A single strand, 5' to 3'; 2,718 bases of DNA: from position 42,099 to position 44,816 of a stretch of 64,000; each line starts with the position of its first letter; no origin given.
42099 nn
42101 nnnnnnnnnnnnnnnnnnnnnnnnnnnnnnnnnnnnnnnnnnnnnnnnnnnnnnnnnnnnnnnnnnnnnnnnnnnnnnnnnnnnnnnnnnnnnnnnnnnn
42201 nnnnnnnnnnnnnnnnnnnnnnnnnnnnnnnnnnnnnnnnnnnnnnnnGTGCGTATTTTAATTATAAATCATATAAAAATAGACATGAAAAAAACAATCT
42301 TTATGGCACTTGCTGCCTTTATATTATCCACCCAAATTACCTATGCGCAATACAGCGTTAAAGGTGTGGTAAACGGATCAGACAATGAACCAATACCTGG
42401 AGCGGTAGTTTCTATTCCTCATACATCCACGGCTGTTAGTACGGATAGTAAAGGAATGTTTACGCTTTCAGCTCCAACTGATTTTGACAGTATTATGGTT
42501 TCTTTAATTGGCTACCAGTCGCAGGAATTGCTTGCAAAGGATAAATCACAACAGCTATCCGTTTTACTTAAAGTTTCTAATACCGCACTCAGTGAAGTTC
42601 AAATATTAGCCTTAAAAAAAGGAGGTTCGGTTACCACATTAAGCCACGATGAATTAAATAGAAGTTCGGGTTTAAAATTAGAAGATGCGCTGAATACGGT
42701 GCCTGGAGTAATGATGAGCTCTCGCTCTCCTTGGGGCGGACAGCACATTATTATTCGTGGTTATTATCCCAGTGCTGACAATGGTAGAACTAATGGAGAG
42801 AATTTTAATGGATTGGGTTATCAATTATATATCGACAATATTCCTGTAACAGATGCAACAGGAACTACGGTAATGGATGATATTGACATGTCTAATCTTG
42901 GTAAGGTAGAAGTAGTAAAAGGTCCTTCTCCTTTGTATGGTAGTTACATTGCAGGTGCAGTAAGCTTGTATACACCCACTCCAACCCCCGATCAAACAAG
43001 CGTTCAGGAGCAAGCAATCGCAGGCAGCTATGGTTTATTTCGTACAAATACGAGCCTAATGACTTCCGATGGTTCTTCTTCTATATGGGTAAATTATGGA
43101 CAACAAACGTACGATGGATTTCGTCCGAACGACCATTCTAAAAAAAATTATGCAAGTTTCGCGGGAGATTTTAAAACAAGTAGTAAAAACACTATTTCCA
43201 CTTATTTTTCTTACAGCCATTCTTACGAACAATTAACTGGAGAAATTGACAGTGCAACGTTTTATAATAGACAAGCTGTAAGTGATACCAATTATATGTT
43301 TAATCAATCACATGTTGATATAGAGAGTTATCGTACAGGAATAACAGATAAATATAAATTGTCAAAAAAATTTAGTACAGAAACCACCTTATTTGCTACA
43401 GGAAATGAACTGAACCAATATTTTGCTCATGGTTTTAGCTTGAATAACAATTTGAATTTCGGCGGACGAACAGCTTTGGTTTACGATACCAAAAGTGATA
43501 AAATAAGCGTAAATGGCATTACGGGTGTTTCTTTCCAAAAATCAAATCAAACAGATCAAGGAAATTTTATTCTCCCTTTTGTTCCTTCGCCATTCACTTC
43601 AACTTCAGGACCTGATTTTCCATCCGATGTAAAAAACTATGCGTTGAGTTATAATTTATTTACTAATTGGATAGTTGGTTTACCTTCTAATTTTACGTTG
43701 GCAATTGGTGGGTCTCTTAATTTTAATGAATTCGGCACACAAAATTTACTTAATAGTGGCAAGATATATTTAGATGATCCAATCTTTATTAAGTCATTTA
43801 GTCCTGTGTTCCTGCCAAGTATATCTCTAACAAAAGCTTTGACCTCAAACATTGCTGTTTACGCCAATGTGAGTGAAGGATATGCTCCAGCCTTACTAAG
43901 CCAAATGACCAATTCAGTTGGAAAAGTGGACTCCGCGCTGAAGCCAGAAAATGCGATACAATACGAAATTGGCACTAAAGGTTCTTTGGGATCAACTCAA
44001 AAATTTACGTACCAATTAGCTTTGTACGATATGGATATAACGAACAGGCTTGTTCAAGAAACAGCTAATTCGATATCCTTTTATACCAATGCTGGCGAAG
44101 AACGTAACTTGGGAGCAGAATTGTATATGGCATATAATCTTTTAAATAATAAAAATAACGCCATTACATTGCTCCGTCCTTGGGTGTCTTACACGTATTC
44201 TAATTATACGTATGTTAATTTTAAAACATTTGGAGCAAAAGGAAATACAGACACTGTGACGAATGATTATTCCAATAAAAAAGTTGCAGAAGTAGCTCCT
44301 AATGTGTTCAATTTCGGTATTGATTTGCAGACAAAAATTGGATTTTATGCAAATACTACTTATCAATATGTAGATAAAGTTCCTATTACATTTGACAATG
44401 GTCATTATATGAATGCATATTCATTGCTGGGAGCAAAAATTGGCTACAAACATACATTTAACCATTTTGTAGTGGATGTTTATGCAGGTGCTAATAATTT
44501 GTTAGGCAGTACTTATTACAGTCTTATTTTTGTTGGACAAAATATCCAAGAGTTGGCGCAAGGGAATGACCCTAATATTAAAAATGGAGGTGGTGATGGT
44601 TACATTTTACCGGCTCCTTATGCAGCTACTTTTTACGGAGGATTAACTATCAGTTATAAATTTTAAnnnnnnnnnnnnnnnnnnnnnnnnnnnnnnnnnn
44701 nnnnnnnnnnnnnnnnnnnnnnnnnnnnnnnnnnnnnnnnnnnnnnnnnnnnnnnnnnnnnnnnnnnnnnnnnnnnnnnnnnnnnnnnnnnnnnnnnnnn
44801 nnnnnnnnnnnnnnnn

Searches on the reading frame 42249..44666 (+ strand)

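Call 81: search_protein_families(library=pfam, proteins=[window:42249-44666:+], max_evalue=0.00001)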
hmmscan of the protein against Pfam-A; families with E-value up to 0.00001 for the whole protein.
window:42249-44666:+ (805 aa): 3 families
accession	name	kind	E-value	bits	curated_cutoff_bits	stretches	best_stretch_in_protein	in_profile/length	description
PF07715.20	Plug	-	1e-13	52.1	23.9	1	125-237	6-106/107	TonB-dependent Receptor Plug Domain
PF13715.12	CarbopepD_reg_2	-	1.9e-13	50.7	32.2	1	38-118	2-87/88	CarboxypepD_reg-like domain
PF13620.12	CarboxypepD_reg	-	4e-08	33.9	32.3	1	36-101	1-75/82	Carboxypeptidase regulatory-like domain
